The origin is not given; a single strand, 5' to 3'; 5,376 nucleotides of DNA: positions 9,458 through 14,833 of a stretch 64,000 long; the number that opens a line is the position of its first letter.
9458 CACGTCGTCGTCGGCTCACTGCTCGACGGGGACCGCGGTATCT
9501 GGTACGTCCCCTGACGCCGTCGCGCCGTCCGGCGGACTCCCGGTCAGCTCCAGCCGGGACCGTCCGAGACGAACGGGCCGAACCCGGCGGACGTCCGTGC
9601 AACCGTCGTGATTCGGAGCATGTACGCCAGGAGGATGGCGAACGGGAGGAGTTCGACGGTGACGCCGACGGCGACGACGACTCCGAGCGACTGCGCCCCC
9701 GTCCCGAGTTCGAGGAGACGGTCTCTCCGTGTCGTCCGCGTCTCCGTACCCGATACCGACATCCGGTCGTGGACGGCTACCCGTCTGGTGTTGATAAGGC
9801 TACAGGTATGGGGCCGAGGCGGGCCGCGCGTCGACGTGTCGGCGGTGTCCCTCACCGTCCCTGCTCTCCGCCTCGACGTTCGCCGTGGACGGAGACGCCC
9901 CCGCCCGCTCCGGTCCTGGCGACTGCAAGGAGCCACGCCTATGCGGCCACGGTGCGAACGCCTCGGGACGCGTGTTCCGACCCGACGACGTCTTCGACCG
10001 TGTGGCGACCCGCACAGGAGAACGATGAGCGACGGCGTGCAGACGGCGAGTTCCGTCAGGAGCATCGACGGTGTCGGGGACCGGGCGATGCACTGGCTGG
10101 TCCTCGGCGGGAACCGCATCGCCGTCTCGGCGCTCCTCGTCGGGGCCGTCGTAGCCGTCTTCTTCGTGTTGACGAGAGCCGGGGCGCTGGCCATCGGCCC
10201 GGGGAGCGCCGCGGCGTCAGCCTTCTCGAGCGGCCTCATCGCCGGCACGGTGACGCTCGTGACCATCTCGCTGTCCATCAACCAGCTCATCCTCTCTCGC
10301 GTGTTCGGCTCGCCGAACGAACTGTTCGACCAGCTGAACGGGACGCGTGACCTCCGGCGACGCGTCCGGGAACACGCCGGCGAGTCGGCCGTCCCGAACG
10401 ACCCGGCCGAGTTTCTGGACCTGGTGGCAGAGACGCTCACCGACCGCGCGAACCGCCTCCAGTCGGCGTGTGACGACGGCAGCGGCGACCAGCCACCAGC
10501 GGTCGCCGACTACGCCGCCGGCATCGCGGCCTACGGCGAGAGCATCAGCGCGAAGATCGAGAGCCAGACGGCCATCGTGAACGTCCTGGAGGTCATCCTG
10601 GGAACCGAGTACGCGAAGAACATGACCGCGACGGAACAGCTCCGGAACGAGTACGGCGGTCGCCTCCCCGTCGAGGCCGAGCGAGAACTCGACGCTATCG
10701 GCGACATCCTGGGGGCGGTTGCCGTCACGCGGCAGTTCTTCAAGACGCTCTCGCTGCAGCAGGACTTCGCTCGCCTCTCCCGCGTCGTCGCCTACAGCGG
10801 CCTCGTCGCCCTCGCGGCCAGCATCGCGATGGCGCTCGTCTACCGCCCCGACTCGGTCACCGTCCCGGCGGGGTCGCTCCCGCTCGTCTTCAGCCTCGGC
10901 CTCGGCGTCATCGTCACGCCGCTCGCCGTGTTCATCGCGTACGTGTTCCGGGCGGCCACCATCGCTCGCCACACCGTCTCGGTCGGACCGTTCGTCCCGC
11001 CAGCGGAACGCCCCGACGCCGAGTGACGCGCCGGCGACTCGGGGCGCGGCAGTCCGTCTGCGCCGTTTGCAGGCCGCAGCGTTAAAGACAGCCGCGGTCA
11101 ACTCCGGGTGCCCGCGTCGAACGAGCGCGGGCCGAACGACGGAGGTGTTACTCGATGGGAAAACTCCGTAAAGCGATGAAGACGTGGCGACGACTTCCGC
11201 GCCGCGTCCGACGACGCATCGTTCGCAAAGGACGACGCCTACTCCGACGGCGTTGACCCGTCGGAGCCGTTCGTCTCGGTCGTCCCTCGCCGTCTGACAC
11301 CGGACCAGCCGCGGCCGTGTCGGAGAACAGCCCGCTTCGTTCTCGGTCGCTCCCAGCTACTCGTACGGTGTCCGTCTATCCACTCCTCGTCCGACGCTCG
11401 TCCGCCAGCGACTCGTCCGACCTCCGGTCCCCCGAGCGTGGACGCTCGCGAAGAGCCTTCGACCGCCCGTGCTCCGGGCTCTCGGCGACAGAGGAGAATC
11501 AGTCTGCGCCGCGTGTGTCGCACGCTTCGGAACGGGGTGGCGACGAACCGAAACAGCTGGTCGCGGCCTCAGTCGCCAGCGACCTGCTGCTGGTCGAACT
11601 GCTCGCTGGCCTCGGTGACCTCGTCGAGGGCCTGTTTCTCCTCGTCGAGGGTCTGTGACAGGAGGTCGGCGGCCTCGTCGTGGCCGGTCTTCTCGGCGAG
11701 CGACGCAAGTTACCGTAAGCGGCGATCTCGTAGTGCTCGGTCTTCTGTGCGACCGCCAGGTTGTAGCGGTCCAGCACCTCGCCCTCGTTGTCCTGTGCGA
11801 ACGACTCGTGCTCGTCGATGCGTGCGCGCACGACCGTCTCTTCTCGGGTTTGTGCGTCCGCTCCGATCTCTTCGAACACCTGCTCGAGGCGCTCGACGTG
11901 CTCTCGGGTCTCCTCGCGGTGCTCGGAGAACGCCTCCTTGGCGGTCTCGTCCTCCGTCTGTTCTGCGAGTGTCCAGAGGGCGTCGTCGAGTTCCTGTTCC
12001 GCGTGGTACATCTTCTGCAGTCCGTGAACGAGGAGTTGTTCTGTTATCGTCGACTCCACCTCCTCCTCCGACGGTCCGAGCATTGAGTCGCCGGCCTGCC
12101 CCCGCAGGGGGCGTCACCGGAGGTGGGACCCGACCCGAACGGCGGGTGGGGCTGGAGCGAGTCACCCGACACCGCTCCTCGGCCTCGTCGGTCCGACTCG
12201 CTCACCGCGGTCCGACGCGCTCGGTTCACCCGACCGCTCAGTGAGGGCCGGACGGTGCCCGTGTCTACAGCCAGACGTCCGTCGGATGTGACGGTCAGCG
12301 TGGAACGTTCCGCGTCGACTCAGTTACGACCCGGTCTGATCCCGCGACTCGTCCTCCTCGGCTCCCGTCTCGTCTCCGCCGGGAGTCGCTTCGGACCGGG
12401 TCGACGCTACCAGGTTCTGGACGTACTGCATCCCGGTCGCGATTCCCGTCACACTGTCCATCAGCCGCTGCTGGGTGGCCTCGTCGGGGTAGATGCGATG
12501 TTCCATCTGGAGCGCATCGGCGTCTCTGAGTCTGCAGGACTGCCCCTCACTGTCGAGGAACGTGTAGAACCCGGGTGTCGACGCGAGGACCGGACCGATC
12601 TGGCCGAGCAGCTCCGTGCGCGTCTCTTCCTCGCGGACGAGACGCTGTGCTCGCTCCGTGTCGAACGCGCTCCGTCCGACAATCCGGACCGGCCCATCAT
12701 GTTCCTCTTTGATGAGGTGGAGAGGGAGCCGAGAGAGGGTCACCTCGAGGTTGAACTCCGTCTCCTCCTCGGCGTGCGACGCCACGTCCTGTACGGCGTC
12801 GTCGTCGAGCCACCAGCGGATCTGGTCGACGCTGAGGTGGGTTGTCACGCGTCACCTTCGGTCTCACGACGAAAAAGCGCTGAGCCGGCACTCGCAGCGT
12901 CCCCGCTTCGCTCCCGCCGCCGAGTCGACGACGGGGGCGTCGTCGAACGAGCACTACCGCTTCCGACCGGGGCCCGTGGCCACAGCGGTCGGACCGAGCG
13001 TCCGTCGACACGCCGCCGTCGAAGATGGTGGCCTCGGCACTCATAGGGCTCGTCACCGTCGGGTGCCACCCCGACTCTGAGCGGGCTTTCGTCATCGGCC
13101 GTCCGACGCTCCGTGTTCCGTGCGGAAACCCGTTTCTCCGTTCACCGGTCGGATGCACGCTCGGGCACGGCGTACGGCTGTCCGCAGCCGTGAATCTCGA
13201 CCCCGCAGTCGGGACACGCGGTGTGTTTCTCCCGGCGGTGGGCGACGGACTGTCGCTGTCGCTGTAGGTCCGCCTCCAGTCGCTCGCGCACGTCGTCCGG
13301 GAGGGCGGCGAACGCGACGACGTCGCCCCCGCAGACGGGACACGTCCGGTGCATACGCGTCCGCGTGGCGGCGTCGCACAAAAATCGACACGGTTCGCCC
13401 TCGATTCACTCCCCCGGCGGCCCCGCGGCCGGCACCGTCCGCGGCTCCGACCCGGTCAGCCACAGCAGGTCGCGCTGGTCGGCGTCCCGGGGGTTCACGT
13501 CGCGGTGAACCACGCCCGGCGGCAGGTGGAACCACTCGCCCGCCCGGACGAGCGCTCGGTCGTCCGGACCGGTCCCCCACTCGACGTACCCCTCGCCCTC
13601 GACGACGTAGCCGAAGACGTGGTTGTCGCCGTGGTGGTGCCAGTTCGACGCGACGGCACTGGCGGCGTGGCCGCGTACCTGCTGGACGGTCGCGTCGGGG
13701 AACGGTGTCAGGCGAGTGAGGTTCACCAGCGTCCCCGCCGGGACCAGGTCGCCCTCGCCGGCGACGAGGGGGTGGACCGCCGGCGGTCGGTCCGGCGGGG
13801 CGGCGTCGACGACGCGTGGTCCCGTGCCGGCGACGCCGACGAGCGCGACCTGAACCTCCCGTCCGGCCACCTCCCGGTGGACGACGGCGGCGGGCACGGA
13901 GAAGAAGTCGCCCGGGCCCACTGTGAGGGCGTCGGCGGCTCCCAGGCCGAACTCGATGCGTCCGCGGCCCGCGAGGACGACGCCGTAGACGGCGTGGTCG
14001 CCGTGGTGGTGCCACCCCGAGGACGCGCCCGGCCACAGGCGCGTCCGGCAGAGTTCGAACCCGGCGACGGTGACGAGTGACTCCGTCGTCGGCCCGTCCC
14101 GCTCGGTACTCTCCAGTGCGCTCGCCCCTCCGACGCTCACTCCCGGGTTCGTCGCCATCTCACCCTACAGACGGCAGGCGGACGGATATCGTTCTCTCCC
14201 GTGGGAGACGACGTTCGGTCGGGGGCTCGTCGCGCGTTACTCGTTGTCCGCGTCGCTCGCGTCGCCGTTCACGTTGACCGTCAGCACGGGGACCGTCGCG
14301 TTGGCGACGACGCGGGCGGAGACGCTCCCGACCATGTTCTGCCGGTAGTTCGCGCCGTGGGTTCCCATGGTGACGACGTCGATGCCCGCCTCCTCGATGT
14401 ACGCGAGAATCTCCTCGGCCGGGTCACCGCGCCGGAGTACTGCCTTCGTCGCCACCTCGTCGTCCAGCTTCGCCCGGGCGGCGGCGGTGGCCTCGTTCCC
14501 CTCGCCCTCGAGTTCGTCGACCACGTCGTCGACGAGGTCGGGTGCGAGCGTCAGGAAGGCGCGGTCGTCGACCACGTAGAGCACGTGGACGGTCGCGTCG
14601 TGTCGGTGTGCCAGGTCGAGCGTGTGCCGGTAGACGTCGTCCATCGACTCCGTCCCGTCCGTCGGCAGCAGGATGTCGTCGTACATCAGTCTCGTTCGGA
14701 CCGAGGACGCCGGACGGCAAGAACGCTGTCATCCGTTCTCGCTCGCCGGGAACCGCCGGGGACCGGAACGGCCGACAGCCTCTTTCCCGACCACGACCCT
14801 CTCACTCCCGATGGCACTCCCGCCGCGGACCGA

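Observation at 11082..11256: Hidden 33-aa, net +18 peptide gene with its own TATA and Shine-Dalgarno in an acidic-proteome organism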

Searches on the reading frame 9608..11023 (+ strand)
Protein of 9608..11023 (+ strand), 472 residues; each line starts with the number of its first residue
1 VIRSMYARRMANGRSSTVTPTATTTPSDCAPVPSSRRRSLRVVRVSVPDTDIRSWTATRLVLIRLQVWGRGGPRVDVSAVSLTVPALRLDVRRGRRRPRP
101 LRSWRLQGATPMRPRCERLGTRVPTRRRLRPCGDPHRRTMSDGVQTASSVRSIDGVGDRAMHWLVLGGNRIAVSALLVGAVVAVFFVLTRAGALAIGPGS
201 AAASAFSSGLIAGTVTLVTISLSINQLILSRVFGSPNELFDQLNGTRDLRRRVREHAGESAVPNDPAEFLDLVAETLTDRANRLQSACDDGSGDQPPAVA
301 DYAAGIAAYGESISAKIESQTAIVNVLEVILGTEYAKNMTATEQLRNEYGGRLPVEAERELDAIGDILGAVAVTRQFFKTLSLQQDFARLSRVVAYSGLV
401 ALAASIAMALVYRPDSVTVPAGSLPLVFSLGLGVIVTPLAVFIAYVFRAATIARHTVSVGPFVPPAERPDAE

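Call 8: search_protein_families(library=pfam, proteins=[window:9608-11023:+], max_evalue=10)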
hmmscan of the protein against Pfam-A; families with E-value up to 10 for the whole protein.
window:9608-11023:+ (472 aa): 1 family
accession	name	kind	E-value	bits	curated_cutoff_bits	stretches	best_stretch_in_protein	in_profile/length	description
PF04341.17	DUF485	-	7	7.1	28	1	408-451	33-77/88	Protein of unknown function, DUF485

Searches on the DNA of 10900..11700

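Call 4: search_rna_families(source=window, start=10900, end=11700, threshold=evalue, max_evalue=10)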
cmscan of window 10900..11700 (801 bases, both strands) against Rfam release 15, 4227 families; matches with E-value up to 10: 4.
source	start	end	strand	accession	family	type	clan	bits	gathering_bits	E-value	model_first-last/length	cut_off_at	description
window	10900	10918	-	RF01274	sR45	Gene; snRNA; snoRNA; CD-box;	-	15.9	40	1.1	1-19/55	3'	Small nucleolar RNA sR45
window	11243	11265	-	RF02067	STnc310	Gene; sRNA;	-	14.6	40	8.5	25-47/61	no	Salmonella enterica sRNA STnc310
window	10986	11043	+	RF01704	Glutamine-II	Cis-reg; riboswitch;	-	13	33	1.8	1-60/60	no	Glutamine-II riboswitch aptamer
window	11477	11548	-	RF02791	CcsR1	Gene; sRNA;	-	12.8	65.3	3.8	1-83/83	no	Conserved CCUCCUCCC motif stress-induced RNA 1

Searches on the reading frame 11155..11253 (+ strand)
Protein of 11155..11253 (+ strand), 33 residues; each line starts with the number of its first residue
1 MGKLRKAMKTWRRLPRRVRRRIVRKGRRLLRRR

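Call 8: search_protein_families(library=pfam, proteins=[window:11155-11253:+], max_evalue=10)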
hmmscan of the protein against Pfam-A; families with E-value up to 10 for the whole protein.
window:11155-11253:+ (33 aa): 1 family
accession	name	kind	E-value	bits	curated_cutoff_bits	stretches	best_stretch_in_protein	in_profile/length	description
PF00171.27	Aldedh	-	0.15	11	23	1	5-33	39-67/461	Aldehyde dehydrogenase family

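Call 9: search_protein_families(library=ncbifam, proteins=[window:11155-11253:+], max_evalue=10)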
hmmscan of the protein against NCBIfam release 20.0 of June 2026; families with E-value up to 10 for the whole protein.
window:11155-11253:+ (33 aa): 0 families

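Call 71: search_solved_structures(query=window:11155-11253:+, max_evalue=10, show_alignments=3)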
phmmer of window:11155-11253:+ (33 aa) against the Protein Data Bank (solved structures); distinct sequences matched with E-value up to 10: 3.
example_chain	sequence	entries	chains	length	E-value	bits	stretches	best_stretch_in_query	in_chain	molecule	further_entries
1uzb_A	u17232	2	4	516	3.1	11.6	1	6-33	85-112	1-PYRROLINE-5-CARBOXYLATE DEHYDROGENASE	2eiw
2bhp_A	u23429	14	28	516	3.1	11.6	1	6-33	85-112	1-PYRROLINE-5-CARBOXYLATE DEHYDROGENASE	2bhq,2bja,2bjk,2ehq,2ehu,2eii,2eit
4k57_A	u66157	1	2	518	8.4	10.3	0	6-33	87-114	Delta-1-pyrroline-5-carboxylate dehydrogenase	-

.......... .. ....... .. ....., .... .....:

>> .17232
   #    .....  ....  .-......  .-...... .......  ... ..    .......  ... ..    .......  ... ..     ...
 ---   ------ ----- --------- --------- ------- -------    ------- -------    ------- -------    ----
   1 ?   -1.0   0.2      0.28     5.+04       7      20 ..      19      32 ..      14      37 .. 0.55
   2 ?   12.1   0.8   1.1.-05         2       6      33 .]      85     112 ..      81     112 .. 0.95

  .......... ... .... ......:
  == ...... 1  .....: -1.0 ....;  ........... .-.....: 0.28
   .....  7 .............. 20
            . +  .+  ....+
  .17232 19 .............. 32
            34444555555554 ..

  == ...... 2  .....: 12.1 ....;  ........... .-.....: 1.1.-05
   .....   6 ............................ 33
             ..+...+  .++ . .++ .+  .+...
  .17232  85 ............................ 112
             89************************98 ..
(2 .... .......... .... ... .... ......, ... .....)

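Call 75: search_dna_similar(query=window:11155-11253:+, collection=plasmids, mode=protein, max_evalue=1, max_rows=10)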
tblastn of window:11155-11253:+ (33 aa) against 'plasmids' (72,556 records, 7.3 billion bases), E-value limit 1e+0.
No match.

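Call 76: search_dna_similar(query=window:11155-11253:+, collection=phages, mode=protein, max_evalue=1, max_rows=10)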
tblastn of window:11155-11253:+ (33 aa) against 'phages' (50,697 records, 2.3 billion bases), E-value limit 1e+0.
No match.

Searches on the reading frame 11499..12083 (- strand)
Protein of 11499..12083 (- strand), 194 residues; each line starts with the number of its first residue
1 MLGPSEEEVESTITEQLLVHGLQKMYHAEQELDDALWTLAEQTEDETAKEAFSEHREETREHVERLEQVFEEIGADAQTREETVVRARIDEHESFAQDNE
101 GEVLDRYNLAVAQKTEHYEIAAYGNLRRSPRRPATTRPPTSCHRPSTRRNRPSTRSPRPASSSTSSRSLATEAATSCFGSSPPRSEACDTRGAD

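Call 8: search_protein_families(library=pfam, proteins=[window:11499-12083:-], max_evalue=10)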
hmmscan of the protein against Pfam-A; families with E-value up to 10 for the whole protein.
window:11499-12083:- (194 aa): 6 families
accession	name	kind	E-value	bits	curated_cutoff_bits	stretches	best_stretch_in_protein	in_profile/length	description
PF05974.18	DUF892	-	2e-25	90.1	23.7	1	15-128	3-118/159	Domain of unknown function (DUF892)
PF07870.16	DUF1657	-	3.6e-05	24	27.7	1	37-68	16-47/49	Protein of unknown function (DUF1657)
PF20993.2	CENPH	-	0.072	13.6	27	1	12-85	76-148/175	CENPH protein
PF17107.11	SesA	-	0.15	12.7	26.3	1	31-82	41-93/122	N-terminal domain on NACHT_NTPase and P-loop NTPases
PF21329.2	CYP38_PsbQ-like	-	0.25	12.3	27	1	12-86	26-99/117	Peptidyl-prolyl cis-trans isomerase CYP38-like, PsbQ-like domain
PF14235.11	DUF4337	-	3.3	8.3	27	1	36-93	59-116/161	Domain of unknown function (DUF4337)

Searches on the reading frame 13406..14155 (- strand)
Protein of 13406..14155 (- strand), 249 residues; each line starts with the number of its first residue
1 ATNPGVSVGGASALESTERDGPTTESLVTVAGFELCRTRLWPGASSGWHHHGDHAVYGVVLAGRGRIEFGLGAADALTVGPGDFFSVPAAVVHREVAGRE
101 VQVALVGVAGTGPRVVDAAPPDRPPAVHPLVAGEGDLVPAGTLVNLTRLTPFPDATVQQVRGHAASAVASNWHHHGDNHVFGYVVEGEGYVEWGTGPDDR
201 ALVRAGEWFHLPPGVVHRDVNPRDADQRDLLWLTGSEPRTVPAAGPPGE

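Call 80: search_protein_families(library=pfam, proteins=[window:13406-14155:-], max_evalue=0.001)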
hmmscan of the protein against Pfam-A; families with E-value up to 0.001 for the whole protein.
window:13406-14155:- (249 aa): 3 families
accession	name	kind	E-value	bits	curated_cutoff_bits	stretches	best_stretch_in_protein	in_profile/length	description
PF07883.17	Cupin_2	-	4.3e-18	65.2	27.2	2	38-95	3-56/70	Cupin domain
PF00190.28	Cupin_1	-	9.3e-08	32.2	22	0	36-109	36-114/151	Cupin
PF02311.25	AraC_binding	-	1.9e-07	31.3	21.1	1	171-225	17-67/135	AraC-like ligand binding domain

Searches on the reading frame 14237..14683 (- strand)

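Call 80: search_protein_families(library=pfam, proteins=[window:14237-14683:-], max_evalue=0.001)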
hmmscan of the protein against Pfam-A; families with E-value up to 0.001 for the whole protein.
window:14237-14683:- (148 aa): 1 family
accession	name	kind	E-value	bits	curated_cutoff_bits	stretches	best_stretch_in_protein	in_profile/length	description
PF00582.32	Usp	-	7.5e-30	104.8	24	1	1-136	2-140/141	Universal stress protein family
